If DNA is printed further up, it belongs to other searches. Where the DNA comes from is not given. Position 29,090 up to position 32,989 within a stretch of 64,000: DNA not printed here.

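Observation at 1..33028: Rhs polymorphic-toxin locus of about 33 kb: two full-length rhs genes plus an array of five orphan rhs-CT/immunity cassettes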

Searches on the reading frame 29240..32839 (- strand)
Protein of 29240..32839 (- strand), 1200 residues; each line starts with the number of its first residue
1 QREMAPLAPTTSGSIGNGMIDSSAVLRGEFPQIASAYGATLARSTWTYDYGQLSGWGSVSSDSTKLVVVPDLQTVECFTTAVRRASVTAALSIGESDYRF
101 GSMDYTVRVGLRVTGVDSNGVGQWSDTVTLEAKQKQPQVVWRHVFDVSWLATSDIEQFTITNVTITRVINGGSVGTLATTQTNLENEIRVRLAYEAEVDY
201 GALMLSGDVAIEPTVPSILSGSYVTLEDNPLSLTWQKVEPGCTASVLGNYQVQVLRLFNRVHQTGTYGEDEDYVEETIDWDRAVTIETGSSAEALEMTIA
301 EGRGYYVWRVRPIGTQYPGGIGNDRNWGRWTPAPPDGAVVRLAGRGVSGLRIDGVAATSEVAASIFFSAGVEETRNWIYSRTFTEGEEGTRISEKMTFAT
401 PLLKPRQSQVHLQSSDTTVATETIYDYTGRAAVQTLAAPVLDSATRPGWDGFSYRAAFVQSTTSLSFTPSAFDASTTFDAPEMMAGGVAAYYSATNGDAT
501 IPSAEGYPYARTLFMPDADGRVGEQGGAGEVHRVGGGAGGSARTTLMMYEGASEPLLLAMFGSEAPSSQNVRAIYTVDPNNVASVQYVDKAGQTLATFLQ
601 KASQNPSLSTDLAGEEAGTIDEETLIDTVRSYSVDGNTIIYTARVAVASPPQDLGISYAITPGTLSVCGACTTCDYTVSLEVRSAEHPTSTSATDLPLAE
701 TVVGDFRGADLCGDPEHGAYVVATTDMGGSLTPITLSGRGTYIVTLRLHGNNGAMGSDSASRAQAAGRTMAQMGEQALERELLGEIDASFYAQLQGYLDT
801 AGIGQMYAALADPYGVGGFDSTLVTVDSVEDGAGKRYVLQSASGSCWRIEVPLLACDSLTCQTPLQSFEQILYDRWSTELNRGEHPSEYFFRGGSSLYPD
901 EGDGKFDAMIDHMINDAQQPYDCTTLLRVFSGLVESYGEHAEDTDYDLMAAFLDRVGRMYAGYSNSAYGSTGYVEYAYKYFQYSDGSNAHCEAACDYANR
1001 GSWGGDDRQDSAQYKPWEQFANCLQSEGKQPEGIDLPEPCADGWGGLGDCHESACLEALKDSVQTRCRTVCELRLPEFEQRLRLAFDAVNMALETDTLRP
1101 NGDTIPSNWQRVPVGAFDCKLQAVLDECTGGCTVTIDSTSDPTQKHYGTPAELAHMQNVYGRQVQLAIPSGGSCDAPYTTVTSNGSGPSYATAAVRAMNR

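Call 105: predict_structure(alignment_id=A7)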
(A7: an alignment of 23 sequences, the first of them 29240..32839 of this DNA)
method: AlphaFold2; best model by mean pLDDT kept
length: 1200 residues; sequences in the alignment: 23
mean_pLDDT: 66.0   pTM: 0.41
mean pLDDT of the five models: 66.0, 62.1, 59.4, 58.4, 54.1
residues with pLDDT >= 90: 44; 70-90: 571; 50-70: 306; < 50: 279
segments of 3 or more residues with pLDDT < 50: 1-39, 58-63, 70-76, 96-99, 137-140, 172-175, 201-210, 215-221, 238-246, 263-268, 385-388, 604-623, 690-710, 715-718, 722-731, 753-757, 958-987, 993-1014, 1025-1051, 1170-1172, 1174-1200
pLDDT, mean of each block of 10 residues (from residue 1): 27 28 35 39 74 62 57 46 74 57 70 79 79 55 73 69 72 56 77 71 45 48 55 67 54 84 49 82 82 74 82 65 70 88 75 85 79 75 54 81 88 82 87 90 57 82 72 65 85 87 90 81 89 72 83 82 85 86 85 82 47 39 56 70 81 71 59 65 70 37 45 51 43 70 80 51 56 70 76 72 73 71 79 73 74 61 71 75 70 67 72 71 83 81 77 66 33 34 44 45 42 51 46 38 40 61 73 75 83 81 83 77 77 67 60 69 56 40 25 25
secondary structure, 60 per line:
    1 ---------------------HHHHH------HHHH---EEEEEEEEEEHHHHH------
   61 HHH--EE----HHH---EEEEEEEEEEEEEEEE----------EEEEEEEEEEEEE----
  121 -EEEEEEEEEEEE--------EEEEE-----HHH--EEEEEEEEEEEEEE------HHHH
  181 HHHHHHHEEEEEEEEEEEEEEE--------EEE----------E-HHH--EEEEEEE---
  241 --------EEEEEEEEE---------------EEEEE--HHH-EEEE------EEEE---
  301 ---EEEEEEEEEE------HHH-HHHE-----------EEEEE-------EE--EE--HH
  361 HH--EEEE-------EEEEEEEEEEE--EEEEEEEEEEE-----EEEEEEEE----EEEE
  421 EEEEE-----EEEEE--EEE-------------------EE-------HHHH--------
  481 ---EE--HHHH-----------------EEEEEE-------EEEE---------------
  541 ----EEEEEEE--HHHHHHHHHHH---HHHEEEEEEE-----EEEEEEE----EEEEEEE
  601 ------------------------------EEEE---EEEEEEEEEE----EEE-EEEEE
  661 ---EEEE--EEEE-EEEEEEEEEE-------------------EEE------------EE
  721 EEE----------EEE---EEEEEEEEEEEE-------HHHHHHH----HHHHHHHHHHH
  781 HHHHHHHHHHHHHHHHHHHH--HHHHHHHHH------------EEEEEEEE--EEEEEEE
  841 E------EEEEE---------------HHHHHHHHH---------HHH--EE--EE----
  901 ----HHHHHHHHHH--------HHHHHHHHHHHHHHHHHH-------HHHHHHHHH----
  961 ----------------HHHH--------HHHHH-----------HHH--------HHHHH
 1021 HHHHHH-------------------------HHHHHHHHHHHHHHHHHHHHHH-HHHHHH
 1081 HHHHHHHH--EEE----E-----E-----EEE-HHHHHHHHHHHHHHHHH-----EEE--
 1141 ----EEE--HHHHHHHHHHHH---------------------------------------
elements in order (helices of 4 or more, strands of 3 or more residues): H22-26 H33-36 E40-49 H50-54 E78-93 E104-116 E122-133 E142-146 E157-170 H177-187 E188-202 E211-213 E231-237 E249-257 E273-277 E284-287 E294-297 E304-313 E339-343 H359-362 E365-368 E376-386 E389-399 E405-412 E417-425 E431-435 E438-440 H469-472 H488-491 E509-514 E522-525 E545-551 H554-564 E571-577 E583-589 E594-600 E631-634 E638-647 E652-654 E656-660 E664-667 E670-673 E675-684 E704-706 E719-723 E734-736 E740-751 H759-765 H770-800 H803-811 E824-831 E834-841 E848-852 H868-876 H905-914 H923-940 H948-956 H977-980 H989-993 H1016-1026 H1052-1073 H1075-1088 E1091-1093 E1110-1112 H1114-1130 E1136-1138 E1145-1147 H1150-1161
